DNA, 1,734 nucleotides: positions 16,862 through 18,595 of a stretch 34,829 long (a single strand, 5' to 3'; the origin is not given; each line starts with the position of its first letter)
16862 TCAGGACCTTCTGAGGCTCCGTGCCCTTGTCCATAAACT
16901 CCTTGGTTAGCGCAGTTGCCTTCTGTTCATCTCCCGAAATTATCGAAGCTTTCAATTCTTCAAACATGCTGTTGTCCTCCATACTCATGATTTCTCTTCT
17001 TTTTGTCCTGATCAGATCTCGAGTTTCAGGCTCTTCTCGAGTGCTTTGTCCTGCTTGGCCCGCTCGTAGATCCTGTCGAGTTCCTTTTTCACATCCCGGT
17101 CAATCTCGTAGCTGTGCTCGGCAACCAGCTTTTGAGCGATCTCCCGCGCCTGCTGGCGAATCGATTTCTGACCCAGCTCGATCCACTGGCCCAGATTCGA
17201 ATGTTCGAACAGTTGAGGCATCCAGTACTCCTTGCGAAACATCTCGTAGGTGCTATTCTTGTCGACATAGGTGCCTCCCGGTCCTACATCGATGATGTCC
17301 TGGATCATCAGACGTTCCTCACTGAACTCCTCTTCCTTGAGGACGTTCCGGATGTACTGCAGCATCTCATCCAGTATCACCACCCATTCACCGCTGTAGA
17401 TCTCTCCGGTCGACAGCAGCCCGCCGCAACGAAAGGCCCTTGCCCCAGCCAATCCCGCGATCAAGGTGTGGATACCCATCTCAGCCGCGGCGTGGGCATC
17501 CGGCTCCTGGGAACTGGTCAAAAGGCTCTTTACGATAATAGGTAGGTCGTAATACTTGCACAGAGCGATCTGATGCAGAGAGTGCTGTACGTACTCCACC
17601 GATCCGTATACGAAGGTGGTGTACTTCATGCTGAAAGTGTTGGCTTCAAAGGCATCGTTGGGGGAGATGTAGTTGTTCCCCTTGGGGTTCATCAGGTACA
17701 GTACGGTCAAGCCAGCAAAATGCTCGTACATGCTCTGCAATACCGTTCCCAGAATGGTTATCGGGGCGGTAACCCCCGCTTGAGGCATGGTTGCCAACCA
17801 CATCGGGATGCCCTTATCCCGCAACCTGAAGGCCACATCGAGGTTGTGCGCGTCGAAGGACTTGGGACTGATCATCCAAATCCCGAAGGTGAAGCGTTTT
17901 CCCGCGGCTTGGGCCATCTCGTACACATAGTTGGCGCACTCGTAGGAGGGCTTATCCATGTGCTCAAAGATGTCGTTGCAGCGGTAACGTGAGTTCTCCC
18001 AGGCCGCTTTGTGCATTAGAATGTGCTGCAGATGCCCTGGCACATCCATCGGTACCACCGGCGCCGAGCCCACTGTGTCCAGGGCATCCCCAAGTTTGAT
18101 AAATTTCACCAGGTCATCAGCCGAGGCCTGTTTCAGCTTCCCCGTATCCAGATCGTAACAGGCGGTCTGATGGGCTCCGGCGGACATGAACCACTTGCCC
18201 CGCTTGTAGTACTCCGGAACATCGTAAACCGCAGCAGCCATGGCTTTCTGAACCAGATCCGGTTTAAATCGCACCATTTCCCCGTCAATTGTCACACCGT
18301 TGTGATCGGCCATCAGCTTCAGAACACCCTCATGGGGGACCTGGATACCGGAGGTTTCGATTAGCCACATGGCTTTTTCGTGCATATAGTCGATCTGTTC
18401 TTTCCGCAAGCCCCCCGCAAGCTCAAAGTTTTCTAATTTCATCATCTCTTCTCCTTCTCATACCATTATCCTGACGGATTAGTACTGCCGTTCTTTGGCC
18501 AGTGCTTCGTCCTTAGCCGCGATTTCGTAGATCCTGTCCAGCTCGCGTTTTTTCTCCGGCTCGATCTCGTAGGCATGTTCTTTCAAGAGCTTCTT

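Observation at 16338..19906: Two tandem non-pyrrolysine MttB paralogues share one corrinoid protein, with no second methyltransferase or reductive activase in the window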

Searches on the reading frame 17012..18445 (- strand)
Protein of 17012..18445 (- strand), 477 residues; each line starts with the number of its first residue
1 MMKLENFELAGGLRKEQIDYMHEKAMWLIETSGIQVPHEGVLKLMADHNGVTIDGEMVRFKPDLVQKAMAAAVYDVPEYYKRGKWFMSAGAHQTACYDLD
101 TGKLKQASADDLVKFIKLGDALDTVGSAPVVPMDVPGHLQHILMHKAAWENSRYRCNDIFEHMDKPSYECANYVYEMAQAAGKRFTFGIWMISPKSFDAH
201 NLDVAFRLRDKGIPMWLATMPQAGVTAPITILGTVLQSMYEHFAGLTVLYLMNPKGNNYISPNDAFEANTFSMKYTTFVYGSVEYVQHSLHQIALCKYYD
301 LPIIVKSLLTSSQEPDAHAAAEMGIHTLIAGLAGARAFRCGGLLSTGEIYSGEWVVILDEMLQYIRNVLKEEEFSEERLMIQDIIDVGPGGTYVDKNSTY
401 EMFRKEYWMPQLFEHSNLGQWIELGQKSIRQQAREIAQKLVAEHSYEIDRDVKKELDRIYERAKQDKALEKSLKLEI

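Call 3: search_protein_families(library=pfam, proteins=[window:17012-18445:-])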
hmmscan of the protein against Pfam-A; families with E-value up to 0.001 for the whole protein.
window:17012-18445:- (477 aa): 1 family
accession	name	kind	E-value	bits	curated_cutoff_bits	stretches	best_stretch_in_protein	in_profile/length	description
PF06253.16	MTTB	-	1.8e-50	171.8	25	1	13-465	34-497/500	Trimethylamine methyltransferase (MTTB)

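Call 8: search_protein_families(library=ncbifam, proteins=[window:17012-18445:-])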
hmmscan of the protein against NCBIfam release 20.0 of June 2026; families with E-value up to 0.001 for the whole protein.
window:17012-18445:- (477 aa): 1 family
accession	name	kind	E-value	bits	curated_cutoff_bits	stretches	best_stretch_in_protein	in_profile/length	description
TIGR02369.2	trimeth_pyl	equivalog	3.8e-54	184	525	1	14-463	7-468/469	[trimethylamine--corrinoid protein] Co-methyltransferase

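Call 9: search_solved_structures(query=window:17012-18445:-, max_evalue=0.001, show_alignments=2)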
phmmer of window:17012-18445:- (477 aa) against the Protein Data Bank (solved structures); distinct sequences matched with E-value up to 0.001: 5.
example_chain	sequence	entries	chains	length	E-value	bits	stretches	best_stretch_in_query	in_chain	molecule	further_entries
7xcl_A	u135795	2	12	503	1.1e-21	80.1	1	185-467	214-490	Trimethylamine methyltransferase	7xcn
7xcm_A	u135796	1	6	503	1.4e-21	79.7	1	185-467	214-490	Trimethylamine methyltransferase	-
9yce_A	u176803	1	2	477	3.9e-20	74.9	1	13-445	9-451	Glycine betaine methyltransferase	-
2qne_A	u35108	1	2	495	4.4e-20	74.8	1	13-445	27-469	Putative methyltransferase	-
4yyc_A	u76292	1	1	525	5.6e-14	54.7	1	98-444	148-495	Putative trimethylamine methyltransferase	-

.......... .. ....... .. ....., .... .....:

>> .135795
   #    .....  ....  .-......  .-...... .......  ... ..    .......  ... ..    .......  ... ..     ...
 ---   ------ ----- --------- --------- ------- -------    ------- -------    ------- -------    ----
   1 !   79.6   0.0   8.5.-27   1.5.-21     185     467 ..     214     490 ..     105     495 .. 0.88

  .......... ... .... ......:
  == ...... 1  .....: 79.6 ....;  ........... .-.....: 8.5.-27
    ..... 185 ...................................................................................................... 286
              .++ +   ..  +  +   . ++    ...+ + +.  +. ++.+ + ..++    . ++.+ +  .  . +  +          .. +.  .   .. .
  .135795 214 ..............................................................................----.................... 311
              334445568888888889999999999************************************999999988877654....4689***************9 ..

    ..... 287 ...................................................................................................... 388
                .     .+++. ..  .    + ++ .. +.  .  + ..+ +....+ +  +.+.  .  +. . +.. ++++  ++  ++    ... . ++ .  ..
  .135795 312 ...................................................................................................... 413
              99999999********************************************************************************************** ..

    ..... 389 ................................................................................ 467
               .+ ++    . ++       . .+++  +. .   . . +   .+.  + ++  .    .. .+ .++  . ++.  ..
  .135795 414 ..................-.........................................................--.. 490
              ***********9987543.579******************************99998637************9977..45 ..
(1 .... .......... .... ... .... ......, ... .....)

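Call 10: find_encoding_contigs(protein=window:17012-18445:-, flank=10000, max_places=6)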
Protein window:17012-18445:- (477 aa): no gene with exactly this product is on record in the collection.

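Call 14: find_homologous_proteins(query=window:17012-18445:-, max_evalue=1e-10)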
Query window:17012-18445:- (477 aa): 259 proteins with E <= 1e-10 among 7327 candidates; the best 120 are listed.
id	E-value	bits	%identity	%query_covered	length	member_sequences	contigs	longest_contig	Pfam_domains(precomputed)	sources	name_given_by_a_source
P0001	0.0e+0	1083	98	100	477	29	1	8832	PF06253.17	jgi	jgi:trimethylamine--corrinoid protein Co-methyltransferase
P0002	2.4e-255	865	77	100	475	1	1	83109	PF06253.17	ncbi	-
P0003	3.5e-255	865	78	100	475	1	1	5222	PF06253.17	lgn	-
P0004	2.8e-254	862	78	100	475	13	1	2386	PF06253.17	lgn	-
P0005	8.5e-254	860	77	100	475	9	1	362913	PF06253.17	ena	-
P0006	1.1e-253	860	77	100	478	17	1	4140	PF06253.17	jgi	jgi:trimethylamine--corrinoid protein Co-methyltransferase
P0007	2.6e-253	859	77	100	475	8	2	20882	PF06253.17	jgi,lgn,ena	-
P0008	3.5e-253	858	78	100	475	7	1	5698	PF06253.17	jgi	jgi:trimethylamine--corrinoid protein Co-methyltransferase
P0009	5.8e-250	848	76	100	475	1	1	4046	PF06253.17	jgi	jgi:trimethylamine--corrinoid protein Co-methyltransferase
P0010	1.9e-249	846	77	100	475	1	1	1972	PF06253.17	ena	-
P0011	2.6e-249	845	76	100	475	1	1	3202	PF06253.17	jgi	jgi:trimethylamine--corrinoid protein Co-methyltransferase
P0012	2.6e-249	845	76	100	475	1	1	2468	PF06253.17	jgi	jgi:trimethylamine--corrinoid protein Co-methyltransferase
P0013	9.3e-249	844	76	100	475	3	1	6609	PF06253.17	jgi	jgi:trimethylamine--corrinoid protein Co-methyltransferase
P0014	8.3e-244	827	78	95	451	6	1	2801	PF06253.17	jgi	jgi:trimethylamine:corrinoid methyltransferase-like protein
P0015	4.5e-223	759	68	99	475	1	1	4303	PF06253.17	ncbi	-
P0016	5.2e-223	759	68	99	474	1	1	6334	PF06253.17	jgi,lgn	jgi:trimethylamine--corrinoid protein Co-methyltransferase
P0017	1.6e-221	754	67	99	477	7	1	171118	PF06253.17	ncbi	-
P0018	1.6e-219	747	67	99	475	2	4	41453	PF06253.17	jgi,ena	-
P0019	1.1e-218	744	67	99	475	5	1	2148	PF06253.17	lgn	-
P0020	2.3e-218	743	66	99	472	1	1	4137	PF06253.17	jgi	jgi:trimethylamine--corrinoid protein Co-methyltransferase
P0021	3.1e-218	743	67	99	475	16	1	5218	PF06253.17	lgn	-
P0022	1.1e-215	735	65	99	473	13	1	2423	PF06253.17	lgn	-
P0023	5.9e-215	732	63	100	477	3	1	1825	PF06253.17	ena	-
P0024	4.9e-214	729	65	99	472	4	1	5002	PF06253.17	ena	-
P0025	2.8e-213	727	65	99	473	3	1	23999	PF06253.17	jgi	-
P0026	8.7e-213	725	64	99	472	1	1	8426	PF06253.17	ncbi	-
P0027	2.6e-212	723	63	99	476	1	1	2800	PF06253.17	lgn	-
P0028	1.7e-210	717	62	100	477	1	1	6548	PF06253.17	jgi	jgi:trimethylamine--corrinoid protein Co-methyltransferase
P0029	1.8e-209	714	64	99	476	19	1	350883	PF06253.17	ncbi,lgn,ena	-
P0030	6.0e-209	712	63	99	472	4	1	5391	PF06253.17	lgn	-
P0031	6.7e-209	712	62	99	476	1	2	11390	PF06253.17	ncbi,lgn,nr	ncbi:MAG: trimethylamine methyltransferase family protein [Actinobacteria bacterium]|nr:trimethylami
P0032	4.1e-208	710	67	100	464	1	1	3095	PF06253.17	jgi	jgi:trimethylamine--corrinoid protein Co-methyltransferase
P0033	4.2e-204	696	62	99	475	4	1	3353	PF06253.17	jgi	-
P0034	1.2e-203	695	62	99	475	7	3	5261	PF06253.17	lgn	-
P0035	1.5e-203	695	63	99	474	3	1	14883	PF06253.17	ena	-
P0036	2.2e-203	694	62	99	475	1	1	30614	PF06253.17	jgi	-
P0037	8.9e-203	692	63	100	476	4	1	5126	PF06253.17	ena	-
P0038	2.7e-201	687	62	99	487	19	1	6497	PF06253.17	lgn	-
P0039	3.4e-201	687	62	99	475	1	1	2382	PF06253.17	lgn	-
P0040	1.5e-200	685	62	99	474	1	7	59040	PF06253.17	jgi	jgi:trimethylamine--corrinoid protein Co-methyltransferase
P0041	2.3e-200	684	63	93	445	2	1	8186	PF06253.17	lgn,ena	-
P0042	4.3e-200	683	60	99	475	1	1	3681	PF06253.17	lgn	-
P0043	6.9e-200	682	61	99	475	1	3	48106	PF06253.17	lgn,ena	-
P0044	7.4e-200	682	62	99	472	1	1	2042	PF06253.17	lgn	-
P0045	1.2e-199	682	62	99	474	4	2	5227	PF06253.17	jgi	jgi:trimethylamine--corrinoid protein Co-methyltransferase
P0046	1.4e-199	681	60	99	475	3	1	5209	PF06253.17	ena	-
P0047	3.1e-199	680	62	99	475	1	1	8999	PF06253.17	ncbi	-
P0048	4.5e-199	680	62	99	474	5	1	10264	PF06253.17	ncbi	-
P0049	4.5e-199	680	62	99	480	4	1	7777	PF06253.17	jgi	jgi:trimethylamine--corrinoid protein Co-methyltransferase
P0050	6.5e-199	679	60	99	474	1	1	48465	PF06253.17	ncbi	-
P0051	1.7e-198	678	61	99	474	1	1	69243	PF06253.17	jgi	jgi:trimethylamine--corrinoid protein Co-methyltransferase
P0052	2.2e-198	678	61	99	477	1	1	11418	PF06253.17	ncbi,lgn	-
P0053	3.5e-198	677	62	99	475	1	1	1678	PF06253.17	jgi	jgi:trimethylamine--corrinoid protein Co-methyltransferase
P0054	3.8e-198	677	61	99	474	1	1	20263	PF06253.17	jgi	jgi:trimethylamine--corrinoid protein Co-methyltransferase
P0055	8.2e-198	676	62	99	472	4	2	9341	PF06253.17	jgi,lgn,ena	-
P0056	9.1e-198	676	61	99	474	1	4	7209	PF06253.17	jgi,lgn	jgi:trimethylamine--corrinoid protein Co-methyltransferase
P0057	3.2e-197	674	61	99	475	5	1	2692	PF06253.17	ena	-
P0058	5.6e-197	673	61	99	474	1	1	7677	PF06253.17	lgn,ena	-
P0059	1.1e-196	672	61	99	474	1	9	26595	PF06253.17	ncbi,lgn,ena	-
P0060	1.1e-196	672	60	100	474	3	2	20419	PF06253.17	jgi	-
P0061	2.0e-196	671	61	99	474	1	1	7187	PF06253.17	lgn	-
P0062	5.3e-196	670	61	99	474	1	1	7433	PF06253.17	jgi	-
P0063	9.1e-196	669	61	99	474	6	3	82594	PF06253.17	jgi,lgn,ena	-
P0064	2.0e-195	668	60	100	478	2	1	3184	PF06253.17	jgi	jgi:trimethylamine--corrinoid protein Co-methyltransferase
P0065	2.6e-195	667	63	99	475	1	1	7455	PF06253.17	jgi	jgi:trimethylamine--corrinoid protein Co-methyltransferase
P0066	9.5e-195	666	59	99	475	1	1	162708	PF06253.17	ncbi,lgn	-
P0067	4.7e-194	663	60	99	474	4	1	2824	PF06253.17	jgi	-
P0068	7.6e-194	663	63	95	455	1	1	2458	PF06253.17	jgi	jgi:trimethylamine--corrinoid protein Co-methyltransferase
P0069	1.8e-193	661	59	99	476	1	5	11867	PF06253.17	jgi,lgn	jgi:trimethylamine--corrinoid protein Co-methyltransferase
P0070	6.7e-193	659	60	99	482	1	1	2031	PF06253.17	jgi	jgi:trimethylamine--corrinoid protein Co-methyltransferase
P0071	2.0e-192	658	60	99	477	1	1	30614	PF06253.17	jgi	-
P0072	2.9e-192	657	60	99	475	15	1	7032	PF06253.17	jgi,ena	-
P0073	4.3e-192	657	59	99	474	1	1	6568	PF06253.17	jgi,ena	-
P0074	7.7e-192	656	59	99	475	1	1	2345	PF06253.17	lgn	-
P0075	6.2e-191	653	59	99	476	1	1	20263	PF06253.17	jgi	jgi:trimethylamine--corrinoid protein Co-methyltransferase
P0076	1.0e-190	652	59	99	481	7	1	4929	PF06253.17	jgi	jgi:trimethylamine--corrinoid protein Co-methyltransferase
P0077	3.4e-190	651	59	99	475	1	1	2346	PF06253.17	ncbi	-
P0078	1.2e-189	649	59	99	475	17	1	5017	PF06253.17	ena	-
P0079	2.2e-189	648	59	99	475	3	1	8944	PF06253.17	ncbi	-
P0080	2.3e-189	648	58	99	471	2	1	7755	PF06253.17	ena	-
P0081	3.9e-189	647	59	99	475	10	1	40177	PF06253.17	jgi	jgi:trimethylamine--corrinoid protein Co-methyltransferase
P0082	9.9e-189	646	59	99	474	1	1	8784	PF06253.17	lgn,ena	-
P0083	1.3e-188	645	59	99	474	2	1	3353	PF06253.17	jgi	jgi:trimethylamine--corrinoid protein Co-methyltransferase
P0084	1.6e-188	645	59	99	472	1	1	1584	PF06253.17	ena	-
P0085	1.7e-188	645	58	99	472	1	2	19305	PF06253.17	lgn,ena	-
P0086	1.8e-188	645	59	99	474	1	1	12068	PF06253.17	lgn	-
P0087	1.0e-187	642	58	99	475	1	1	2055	PF06253.17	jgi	jgi:trimethylamine--corrinoid protein Co-methyltransferase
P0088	2.1e-187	641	58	99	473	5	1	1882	PF06253.17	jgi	jgi:trimethylamine--corrinoid protein Co-methyltransferase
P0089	5.0e-187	640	58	99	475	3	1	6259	PF06253.17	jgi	-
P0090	1.1e-186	639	58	99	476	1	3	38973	PF06253.17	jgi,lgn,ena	-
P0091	4.2e-186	637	57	99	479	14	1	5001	PF06253.17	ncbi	-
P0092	9.0e-186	636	58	99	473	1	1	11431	PF06253.17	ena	-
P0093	1.1e-185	636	58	99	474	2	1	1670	PF06253.17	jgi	-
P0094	2.0e-185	635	59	98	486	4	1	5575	PF06253.17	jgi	jgi:trimethylamine--corrinoid protein Co-methyltransferase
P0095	3.7e-185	634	57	99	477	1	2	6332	PF06253.17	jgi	jgi:trimethylamine--corrinoid protein Co-methyltransferase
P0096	2.7e-184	631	58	99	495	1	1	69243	PF06253.17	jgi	jgi:trimethylamine--corrinoid protein Co-methyltransferase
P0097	5.3e-184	630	58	99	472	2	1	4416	PF06253.17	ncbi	-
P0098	6.0e-184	630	57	99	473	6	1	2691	PF06253.17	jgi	jgi:trimethylamine--corrinoid protein Co-methyltransferase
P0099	9.5e-184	629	58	99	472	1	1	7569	PF06253.17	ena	-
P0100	1.3e-182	625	59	95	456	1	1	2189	PF06253.17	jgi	jgi:trimethylamine--corrinoid protein Co-methyltransferase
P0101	2.2e-182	625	59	95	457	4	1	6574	PF06253.17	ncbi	-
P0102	1.3e-181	622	58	99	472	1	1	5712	PF06253.17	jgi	jgi:trimethylamine--corrinoid protein Co-methyltransferase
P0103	1.5e-181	622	58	99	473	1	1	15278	PF06253.17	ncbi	-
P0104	7.2e-181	620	56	99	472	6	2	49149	PF06253.17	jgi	-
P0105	2.0e-180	618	57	99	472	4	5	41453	PF06253.17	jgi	-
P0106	3.7e-180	617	56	99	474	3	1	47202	PF06253.17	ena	-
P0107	6.3e-180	617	57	99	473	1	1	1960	PF06253.17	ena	-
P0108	7.2e-180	617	56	99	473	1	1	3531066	PF06253.17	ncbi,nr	ncbi:MAG: trimethylamine methyltransferase family protein [Spirochaetota bacterium]|nr:MAG: trimethy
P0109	1.4e-179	616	57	99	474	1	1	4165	PF06253.17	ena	-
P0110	1.8e-179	615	57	99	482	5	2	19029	PF06253.17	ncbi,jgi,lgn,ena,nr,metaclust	ncbi:MAG: hypothetical protein AMS17_04740 [Spirochaetes bacterium DG_61]|nr:MAG: hypothetical prote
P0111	5.4e-179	614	57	99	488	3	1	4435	PF06253.17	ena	-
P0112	1.4e-178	612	56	98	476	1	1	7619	PF06253.17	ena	-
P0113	9.8e-178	609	57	99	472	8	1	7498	PF06253.17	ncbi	-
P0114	1.3e-177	609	56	99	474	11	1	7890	PF06253.17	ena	-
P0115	5.7e-177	607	56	99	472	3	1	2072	PF06253.17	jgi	jgi:trimethylamine:corrinoid methyltransferase-like protein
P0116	2.7e-176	605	56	98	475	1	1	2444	PF06253.17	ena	-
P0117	6.1e-176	604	55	99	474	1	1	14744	PF06253.17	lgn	-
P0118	7.2e-176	603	56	99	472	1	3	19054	PF06253.17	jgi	jgi:trimethylamine--corrinoid protein Co-methyltransferase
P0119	8.5e-176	603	55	99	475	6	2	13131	PF06253.17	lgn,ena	-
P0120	4.8e-175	601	56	98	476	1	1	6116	PF06253.17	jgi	jgi:trimethylamine--corrinoid protein Co-methyltransferase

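Call 15: find_encoding_contigs(protein=P0002, flank=10000, max_places=2)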
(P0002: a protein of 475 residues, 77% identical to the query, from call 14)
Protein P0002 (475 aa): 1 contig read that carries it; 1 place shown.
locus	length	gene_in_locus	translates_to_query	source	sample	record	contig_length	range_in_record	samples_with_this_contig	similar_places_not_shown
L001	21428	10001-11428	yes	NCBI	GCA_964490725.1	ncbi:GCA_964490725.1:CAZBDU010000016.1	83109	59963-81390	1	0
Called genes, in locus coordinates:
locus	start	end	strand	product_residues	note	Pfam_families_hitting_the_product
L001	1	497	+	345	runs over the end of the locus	PF01408:GFO_IDH_MocA, PF03447:NAD_binding_3 (weak), PF22725:GFO_IDH_MocA_C3, PF02894:GFO_IDH_MocA_C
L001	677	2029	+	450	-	PF00557:Peptidase_M24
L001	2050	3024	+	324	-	PF00676:E1_dh, PF02775:TPP_enzyme_C (faint)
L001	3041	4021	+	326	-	PF02779:Transket_pyr, PF02780:Transketolase_C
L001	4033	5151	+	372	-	PF01208:URO-D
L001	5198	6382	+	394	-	PF00364:Biotin_lipoyl, PF02817:E3_binding, PF00198:2-oxoacid_dh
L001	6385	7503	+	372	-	PF00557:Peptidase_M24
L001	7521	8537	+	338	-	PF08240:ADH_N, PF16912:Glu_dehyd_C (faint), PF00107:ADH_zinc_N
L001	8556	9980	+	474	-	PF06253:MTTB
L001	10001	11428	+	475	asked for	PF06253:MTTB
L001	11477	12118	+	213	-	PF02607:B12-binding_2, PF02310:B12-binding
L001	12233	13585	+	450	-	PF01547:SBP_bac_1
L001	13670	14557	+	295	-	PF00528:BPD_transp_1 (weak)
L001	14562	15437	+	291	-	PF00528:BPD_transp_1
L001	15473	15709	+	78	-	-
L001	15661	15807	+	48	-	PF03009:GDPD, PF13653:GDPD_2 (weak)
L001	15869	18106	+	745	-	PF05496:RuvB_N, PF00004:AAA, PF07728:AAA_5 (faint), PF13173:AAA_14 (weak), PF16193:AAA_assoc_2, PF12002:MgsA_C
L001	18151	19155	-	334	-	PF02653:BPD_transp_2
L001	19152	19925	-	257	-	PF00005:ABC_tran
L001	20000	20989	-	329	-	PF13407:Peripla_BP_4, PF00532:Peripla_BP_1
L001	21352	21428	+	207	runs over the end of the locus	-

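Call 16: find_encoding_contigs(protein=P0108, flank=10000, max_places=2)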
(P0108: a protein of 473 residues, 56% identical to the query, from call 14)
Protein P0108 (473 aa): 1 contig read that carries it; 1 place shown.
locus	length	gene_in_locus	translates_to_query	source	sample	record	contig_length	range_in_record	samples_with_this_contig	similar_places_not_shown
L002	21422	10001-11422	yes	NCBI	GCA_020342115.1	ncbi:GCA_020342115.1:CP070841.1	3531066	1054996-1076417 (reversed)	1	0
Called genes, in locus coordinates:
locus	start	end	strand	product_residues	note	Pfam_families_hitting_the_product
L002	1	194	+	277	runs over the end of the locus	PF00528:BPD_transp_1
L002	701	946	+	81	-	-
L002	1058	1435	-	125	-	PF04205:FMN_bind (weak)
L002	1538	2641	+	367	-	PF13353:Fer4_12 (weak), PF04055:Radical_SAM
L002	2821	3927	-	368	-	PF01547:SBP_bac_1 (weak), PF13416:SBP_bac_8, PF13531:SBP_bac_11, PF13343:SBP_bac_6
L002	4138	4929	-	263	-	PF00528:BPD_transp_1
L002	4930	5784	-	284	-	PF00528:BPD_transp_1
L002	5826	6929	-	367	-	PF00005:ABC_tran, PF13304:AAA_21 (faint), PF08402:TOBE_2 (weak)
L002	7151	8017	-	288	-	PF00106:adh_short, PF08659:KR, PF13561:adh_short_C2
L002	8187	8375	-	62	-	PF00356:LacI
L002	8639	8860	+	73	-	PF06253:MTTB (weak)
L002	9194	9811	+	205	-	PF02607:B12-binding_2, PF02310:B12-binding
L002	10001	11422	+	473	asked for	PF06253:MTTB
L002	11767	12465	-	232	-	PF00753:Lactamase_B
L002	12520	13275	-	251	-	PF00753:Lactamase_B, PF12706:Lactamase_B_2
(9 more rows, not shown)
